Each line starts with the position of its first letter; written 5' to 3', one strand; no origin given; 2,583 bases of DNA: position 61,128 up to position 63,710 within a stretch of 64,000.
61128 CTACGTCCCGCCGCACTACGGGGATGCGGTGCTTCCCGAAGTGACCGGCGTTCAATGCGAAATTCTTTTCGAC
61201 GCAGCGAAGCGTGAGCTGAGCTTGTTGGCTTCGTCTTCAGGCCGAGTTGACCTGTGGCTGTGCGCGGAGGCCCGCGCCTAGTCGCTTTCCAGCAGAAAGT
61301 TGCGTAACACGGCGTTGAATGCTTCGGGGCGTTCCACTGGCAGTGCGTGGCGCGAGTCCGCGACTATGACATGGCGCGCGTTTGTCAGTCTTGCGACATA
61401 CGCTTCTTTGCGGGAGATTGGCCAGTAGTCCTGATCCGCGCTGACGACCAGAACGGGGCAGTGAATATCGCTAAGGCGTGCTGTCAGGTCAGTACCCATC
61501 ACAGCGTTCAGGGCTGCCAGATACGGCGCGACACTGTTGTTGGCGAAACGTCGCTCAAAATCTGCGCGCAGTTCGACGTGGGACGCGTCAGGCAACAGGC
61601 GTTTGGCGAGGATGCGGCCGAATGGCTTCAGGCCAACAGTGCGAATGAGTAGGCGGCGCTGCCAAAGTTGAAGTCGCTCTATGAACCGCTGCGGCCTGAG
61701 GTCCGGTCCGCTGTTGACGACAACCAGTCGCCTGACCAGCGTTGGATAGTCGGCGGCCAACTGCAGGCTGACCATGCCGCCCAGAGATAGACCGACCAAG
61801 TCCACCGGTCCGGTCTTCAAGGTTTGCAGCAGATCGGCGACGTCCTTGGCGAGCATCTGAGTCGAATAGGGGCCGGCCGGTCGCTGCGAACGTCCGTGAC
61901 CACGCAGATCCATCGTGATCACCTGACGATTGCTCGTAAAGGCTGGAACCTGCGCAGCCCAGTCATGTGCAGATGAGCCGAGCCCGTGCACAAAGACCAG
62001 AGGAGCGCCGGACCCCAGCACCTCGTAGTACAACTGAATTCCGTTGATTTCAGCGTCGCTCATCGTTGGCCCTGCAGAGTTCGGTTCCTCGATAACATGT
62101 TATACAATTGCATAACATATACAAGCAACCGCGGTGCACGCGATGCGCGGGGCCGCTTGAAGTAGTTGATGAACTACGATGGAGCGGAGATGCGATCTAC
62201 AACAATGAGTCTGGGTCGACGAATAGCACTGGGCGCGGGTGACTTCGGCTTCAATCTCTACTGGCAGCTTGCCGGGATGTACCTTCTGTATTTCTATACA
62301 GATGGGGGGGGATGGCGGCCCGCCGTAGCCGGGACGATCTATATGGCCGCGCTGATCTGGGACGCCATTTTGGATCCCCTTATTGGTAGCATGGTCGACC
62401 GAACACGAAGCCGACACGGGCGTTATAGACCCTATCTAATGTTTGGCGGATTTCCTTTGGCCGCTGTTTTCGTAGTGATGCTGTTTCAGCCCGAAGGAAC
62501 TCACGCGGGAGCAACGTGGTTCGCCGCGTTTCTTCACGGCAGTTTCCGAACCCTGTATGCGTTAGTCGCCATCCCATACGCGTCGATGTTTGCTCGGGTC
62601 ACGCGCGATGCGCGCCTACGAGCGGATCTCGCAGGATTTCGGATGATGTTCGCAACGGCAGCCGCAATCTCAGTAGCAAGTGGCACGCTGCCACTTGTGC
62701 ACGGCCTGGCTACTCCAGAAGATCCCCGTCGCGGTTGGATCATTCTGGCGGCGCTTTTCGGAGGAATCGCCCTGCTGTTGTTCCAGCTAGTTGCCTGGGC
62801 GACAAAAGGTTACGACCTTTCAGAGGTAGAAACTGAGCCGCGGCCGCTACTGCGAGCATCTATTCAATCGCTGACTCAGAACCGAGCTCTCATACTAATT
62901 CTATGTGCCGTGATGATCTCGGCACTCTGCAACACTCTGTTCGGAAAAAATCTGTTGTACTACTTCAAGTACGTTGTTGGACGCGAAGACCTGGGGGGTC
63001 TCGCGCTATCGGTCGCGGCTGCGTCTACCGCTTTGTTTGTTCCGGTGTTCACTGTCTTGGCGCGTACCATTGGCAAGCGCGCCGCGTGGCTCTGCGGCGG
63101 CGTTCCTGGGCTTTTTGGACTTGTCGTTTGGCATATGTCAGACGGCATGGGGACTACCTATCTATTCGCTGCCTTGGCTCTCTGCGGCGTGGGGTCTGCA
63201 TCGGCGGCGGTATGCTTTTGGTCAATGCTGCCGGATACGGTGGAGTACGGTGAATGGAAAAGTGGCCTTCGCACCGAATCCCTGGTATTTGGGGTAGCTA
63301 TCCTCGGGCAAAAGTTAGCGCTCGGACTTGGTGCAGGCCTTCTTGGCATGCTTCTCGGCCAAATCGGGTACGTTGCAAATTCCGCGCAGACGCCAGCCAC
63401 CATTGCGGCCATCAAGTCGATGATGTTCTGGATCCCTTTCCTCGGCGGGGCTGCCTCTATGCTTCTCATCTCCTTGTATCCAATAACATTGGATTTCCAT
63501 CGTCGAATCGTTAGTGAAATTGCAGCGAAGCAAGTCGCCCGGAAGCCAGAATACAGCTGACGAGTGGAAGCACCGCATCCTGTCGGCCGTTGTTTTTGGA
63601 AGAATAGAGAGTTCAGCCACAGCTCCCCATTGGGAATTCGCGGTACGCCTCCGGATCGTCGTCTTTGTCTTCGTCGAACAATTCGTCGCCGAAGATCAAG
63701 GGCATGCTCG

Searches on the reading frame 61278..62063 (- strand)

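Call 81: search_protein_families(library=pfam, proteins=[window:61278-62063:-])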
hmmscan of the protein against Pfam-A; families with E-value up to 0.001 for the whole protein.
window:61278-62063:- (261 aa): 6 families
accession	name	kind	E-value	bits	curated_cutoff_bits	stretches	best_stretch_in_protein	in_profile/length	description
PF00561.26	Abhydrolase_1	-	1.9e-30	106.8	25.8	1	21-245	2-244/245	alpha/beta hydrolase fold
PF12697.13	Abhydrolase_6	-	1.5e-27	98.1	26.3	1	22-251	1-216/217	Alpha/beta hydrolase family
PF12146.15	Hydrolase_4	-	2.8e-17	63.3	27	1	22-241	7-234/239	Serine aminopeptidase, S33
PF00975.26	Thioesterase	-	1.7e-06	28.9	26.4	1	21-105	2-86/226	Thioesterase domain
PF02230.22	Abhydrolase_2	-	0.0003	21.1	23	0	22-40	17-35/217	Phospholipase/Carboxylesterase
PF03096.20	Ndr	-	0.00075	18.7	23.3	0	67-212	81-230/283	Ndr family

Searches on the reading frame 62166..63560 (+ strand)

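Call 81: search_protein_families(library=pfam, proteins=[window:62166-63560:+])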
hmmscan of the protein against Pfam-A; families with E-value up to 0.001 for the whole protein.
window:62166-63560:+ (464 aa): 2 families
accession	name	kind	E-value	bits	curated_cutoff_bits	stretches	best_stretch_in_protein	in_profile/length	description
PF13347.12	MFS_2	-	1.6e-86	290.9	27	1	23-441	3-426/427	MFS/sugar transport protein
PF07690.21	MFS_1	-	1.5e-09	37.7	33.4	1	33-359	12-323/347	Major Facilitator Superfamily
